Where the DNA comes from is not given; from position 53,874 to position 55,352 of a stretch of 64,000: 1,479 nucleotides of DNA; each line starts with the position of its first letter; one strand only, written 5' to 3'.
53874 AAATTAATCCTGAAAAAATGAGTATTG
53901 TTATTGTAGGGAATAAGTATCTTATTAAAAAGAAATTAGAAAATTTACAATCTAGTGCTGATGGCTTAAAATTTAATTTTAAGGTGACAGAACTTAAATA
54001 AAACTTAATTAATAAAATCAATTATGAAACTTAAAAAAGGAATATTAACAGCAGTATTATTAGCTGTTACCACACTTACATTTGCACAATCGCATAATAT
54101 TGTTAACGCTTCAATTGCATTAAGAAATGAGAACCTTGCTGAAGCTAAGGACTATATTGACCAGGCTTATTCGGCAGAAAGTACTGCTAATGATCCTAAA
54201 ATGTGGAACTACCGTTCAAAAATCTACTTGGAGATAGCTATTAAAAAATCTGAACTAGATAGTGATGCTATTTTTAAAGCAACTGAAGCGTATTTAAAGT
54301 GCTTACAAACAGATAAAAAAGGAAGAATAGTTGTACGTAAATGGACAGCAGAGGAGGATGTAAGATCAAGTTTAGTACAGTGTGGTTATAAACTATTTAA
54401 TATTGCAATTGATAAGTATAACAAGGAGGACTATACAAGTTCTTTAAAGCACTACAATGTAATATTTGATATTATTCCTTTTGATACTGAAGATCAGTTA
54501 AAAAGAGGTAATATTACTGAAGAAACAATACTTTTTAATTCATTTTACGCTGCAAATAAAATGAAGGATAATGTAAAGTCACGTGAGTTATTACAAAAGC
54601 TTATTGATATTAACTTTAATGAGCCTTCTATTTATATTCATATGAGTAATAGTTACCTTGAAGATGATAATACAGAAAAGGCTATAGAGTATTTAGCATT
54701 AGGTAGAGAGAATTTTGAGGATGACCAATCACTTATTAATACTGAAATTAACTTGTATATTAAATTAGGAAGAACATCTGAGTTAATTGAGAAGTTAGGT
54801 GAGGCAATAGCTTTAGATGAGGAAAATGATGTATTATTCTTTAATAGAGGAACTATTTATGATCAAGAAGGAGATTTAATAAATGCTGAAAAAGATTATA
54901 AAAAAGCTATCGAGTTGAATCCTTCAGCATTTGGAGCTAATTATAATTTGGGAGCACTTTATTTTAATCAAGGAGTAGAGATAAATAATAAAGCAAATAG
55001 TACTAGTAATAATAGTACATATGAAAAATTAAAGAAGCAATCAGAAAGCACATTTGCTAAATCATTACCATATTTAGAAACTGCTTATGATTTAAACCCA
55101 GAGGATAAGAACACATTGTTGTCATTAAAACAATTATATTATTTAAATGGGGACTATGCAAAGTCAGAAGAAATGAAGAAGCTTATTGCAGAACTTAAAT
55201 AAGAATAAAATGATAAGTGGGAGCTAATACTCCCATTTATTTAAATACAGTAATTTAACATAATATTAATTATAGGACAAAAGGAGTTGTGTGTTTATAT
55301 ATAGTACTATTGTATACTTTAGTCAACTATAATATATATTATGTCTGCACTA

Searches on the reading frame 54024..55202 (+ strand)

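Call 40: search_protein_families(library=pfam, max_evalue=0.00001, proteins=[window:54024-55202:+])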
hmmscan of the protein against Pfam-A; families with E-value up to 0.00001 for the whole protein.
window:54024-55202:+ (392 aa): 9 families
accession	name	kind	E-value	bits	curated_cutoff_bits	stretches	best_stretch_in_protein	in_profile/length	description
PF13414.12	TPR_11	-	4.8e-12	45.8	26.8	1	276-317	1-42/42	TPR repeat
PF14559.12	TPR_19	-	3.4e-11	43.7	25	0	344-384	7-47/68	Tetratricopeptide repeat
PF07719.23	TPR_2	-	4.3e-11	42.5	27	0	272-301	4-33/34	Tetratricopeptide repeat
PF13431.12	TPR_17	-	4.9e-09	36.2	24.4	0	292-317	2-27/34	Tetratricopeptide repeat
PF13424.12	TPR_12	-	5.9e-09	36.4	30.1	0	274-317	8-52/77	Tetratricopeptide repeat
PF13432.12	TPR_16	-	1.1e-08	35.8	32.7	0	275-317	3-45/65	Tetratricopeptide repeat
PF13181.12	TPR_8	-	2.4e-08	33.9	25.7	1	272-301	4-33/34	Tetratricopeptide repeat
PF00515.34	TPR_1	-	1.3e-07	31.6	27.8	1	272-301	4-33/34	Tetratricopeptide repeat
PF13428.12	TPR_14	-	1.7e-07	31.7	23.5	0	275-311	7-43/44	Tetratricopeptide repeat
